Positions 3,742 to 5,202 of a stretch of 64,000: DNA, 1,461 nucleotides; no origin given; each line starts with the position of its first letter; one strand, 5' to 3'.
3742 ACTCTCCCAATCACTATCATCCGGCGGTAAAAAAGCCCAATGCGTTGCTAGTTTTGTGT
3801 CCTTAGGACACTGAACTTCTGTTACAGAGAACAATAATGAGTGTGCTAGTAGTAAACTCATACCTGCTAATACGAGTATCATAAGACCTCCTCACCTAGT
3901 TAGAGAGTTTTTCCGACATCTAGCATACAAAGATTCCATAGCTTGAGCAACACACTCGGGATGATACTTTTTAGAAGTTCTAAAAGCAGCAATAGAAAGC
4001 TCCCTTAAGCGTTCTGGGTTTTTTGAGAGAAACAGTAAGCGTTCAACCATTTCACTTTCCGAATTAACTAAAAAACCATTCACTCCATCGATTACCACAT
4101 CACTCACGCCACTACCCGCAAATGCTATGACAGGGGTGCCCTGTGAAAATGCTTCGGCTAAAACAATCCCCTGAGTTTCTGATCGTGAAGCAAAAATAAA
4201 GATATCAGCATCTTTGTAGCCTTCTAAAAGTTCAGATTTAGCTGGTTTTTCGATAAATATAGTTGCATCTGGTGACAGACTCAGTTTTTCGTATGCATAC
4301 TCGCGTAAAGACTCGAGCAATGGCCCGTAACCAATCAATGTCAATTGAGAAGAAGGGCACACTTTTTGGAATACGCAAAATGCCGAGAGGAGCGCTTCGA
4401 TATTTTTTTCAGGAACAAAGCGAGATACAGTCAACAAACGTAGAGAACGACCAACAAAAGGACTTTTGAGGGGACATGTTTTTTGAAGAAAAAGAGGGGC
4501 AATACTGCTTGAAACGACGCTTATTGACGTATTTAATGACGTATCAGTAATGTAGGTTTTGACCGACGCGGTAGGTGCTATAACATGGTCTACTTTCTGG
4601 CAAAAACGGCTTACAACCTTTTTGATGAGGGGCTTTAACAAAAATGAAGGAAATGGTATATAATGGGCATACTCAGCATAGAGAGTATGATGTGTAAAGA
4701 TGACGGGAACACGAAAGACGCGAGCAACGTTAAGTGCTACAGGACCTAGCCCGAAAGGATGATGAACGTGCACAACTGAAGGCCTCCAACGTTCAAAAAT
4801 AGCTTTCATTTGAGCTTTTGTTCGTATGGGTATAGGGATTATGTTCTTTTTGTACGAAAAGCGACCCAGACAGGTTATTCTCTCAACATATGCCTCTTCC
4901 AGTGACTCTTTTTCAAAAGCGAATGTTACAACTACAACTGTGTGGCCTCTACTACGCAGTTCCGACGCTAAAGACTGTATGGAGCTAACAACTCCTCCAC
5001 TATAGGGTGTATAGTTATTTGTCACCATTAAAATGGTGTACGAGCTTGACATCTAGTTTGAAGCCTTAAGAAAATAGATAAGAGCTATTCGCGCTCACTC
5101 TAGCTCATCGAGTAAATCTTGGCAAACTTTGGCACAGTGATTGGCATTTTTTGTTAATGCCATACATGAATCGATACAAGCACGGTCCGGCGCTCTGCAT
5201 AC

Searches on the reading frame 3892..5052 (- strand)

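Call 3: search_protein_families(library=pfam, proteins=[window:3892-5052:-], max_evalue=0.01)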
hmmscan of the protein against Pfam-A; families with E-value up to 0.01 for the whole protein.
window:3892-5052:- (386 aa): 8 families
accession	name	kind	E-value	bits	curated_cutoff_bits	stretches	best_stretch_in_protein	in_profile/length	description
PF13439.12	Glyco_transf_4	-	1.5e-29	103.6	28.5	1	19-180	2-162/170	Glycosyltransferase Family 4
PF00534.26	Glycos_transf_1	-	1.6e-26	93.3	26.4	1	202-356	14-169/172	Glycosyl transferases group 1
PF13692.12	Glyco_trans_1_4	-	5e-22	79.1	27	1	205-344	3-141/142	Glycosyl transferases group 1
PF13579.12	Glyco_trans_4_4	-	7.2e-17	62.6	29.7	1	19-169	1-143/158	Glycosyl transferase 4-like domain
PF20706.3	GT4-conflict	-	1.4e-09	37.9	26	1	8-324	1-324/385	Family 4 Glycosyltransferase in conflict systems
PF13477.12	Glyco_trans_4_2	-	4.2e-07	30.7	23.4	1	27-148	15-130/139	Glycosyl transferase 4-like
PF08323.17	Glyco_transf_5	-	4.9e-05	23.6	22.7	1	7-66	2-60/239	Starch synthase catalytic domain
PF13524.12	Glyco_trans_1_2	-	0.00082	19.8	25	1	272-367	37-137/144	Glycosyl transferase-like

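Call 75: search_protein_families(library=padloc, proteins=[window:3892-5052:-], max_evalue=0.001)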
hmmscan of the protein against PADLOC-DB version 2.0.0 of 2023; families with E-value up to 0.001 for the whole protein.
window:3892-5052:- (386 aa): 0 families
